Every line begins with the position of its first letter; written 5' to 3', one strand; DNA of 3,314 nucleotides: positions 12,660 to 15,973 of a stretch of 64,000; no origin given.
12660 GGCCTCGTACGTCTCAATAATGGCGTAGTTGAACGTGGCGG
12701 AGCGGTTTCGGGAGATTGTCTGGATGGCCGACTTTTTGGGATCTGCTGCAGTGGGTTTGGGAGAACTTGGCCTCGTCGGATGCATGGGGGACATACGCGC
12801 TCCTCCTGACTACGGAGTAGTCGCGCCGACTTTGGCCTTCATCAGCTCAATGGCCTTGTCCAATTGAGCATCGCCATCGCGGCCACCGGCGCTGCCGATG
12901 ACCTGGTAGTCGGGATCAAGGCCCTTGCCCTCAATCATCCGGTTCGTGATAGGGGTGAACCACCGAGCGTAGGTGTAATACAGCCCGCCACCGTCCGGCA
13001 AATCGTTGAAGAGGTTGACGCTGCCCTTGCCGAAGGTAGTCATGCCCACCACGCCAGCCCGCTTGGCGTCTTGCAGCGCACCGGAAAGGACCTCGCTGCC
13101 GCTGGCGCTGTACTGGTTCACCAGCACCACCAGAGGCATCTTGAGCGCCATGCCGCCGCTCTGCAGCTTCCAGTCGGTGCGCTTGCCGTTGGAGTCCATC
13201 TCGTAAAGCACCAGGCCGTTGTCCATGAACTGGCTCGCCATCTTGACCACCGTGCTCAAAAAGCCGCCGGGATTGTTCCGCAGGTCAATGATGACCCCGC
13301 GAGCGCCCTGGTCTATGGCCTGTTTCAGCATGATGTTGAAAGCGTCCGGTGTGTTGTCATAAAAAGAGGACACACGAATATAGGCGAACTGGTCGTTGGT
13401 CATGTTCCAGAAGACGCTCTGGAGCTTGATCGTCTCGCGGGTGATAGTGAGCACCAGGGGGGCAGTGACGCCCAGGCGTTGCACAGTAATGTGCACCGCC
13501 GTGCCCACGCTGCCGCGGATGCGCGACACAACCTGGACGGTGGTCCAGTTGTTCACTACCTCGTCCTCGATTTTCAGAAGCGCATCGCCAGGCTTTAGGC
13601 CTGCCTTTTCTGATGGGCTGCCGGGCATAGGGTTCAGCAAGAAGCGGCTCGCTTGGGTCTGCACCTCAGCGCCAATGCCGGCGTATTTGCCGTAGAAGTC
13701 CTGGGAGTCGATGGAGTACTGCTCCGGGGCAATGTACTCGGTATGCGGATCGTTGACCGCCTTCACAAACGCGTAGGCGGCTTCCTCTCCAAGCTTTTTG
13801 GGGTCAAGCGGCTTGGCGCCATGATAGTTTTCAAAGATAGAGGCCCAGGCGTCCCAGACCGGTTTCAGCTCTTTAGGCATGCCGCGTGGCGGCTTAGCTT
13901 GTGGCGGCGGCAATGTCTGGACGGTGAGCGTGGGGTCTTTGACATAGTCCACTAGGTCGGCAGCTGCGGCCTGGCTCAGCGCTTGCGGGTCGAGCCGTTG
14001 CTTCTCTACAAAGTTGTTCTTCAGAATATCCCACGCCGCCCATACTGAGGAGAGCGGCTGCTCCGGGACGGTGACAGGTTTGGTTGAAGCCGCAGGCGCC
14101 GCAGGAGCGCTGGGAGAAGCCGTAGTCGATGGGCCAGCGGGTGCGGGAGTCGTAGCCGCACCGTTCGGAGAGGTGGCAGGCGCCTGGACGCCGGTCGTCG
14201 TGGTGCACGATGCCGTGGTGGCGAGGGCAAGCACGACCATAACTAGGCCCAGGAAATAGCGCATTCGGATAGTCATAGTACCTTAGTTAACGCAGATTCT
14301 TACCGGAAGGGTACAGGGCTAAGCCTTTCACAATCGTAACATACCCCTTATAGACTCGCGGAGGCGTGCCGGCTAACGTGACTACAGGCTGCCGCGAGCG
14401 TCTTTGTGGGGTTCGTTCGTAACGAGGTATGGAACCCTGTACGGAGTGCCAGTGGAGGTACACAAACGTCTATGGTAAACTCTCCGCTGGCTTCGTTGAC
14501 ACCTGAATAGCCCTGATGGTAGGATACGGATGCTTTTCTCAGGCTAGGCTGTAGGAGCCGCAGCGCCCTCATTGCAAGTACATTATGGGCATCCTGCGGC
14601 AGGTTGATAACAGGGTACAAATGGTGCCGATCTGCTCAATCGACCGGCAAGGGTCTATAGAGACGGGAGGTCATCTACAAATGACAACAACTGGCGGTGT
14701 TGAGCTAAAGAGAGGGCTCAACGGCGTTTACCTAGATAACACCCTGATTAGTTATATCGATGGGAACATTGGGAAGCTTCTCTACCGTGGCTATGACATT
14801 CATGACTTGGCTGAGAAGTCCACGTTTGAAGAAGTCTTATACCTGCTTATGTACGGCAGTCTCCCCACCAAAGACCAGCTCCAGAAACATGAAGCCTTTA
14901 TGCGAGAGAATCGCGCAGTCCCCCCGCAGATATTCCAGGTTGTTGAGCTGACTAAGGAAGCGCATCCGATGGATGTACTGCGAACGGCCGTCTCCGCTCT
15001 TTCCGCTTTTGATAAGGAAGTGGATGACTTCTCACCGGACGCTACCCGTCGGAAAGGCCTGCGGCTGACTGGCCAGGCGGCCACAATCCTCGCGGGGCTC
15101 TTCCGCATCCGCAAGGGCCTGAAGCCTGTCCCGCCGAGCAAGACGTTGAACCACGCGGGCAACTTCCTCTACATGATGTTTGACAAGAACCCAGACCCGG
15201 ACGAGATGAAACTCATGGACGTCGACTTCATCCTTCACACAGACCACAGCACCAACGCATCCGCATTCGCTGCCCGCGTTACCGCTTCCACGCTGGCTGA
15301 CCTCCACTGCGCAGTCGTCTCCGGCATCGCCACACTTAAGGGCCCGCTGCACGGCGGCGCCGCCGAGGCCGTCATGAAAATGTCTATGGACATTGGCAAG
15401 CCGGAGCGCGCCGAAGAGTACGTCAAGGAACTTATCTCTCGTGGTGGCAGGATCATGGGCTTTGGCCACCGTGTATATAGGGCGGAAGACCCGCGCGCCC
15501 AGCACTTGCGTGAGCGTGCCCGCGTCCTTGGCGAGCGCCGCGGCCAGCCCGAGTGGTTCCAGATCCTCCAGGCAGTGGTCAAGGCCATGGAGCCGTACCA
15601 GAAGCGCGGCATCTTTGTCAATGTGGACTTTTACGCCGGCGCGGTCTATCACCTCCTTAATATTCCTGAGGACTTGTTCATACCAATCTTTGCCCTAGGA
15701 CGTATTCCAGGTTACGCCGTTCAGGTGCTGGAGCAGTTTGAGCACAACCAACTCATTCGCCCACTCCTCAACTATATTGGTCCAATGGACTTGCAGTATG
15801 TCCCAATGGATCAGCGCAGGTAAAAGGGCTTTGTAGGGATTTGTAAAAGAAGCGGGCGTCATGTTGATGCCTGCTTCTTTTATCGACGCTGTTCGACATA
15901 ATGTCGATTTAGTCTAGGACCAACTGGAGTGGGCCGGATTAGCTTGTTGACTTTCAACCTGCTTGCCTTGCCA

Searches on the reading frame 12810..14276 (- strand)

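Call 60: search_protein_families(library=pfam, proteins=[window:12810-14276:-], max_evalue=0.001)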
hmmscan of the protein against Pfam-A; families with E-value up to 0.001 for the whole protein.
window:12810-14276:- (488 aa): 4 families
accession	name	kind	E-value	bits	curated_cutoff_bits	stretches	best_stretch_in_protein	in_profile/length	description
PF03572.23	Peptidase_S41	-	4.3e-46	156.9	24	1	297-459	2-165/165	Peptidase family S41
PF17820.7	PDZ_6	-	1.6e-10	41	27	1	216-267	5-54/54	PDZ domain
PF00595.29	PDZ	-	1.1e-08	35.7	23.2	1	210-266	26-81/81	PDZ domain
PF13180.12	PDZ_2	-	2.5e-07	31.3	27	1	200-270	2-72/80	PDZ domain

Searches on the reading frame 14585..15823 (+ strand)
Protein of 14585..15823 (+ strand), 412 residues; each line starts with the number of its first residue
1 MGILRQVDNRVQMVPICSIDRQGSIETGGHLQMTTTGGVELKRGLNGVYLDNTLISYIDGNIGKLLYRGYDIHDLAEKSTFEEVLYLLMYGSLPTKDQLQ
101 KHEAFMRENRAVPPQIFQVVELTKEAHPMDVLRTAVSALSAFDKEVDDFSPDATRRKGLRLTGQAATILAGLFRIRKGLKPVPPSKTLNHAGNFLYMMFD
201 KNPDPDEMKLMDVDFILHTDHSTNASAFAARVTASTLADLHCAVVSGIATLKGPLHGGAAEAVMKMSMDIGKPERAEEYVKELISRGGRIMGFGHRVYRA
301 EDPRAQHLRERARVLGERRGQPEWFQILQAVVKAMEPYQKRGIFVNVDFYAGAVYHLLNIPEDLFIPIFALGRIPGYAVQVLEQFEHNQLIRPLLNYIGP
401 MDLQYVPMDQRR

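Call 60: search_protein_families(library=pfam, proteins=[window:14585-15823:+], max_evalue=0.001)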
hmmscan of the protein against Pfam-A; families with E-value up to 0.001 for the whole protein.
window:14585-15823:+ (412 aa): 1 family
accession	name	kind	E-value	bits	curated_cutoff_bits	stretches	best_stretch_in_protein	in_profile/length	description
PF00285.26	Citrate_synt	-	2.6e-123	412.1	27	1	44-393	1-356/357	Citrate synthase, C-terminal domain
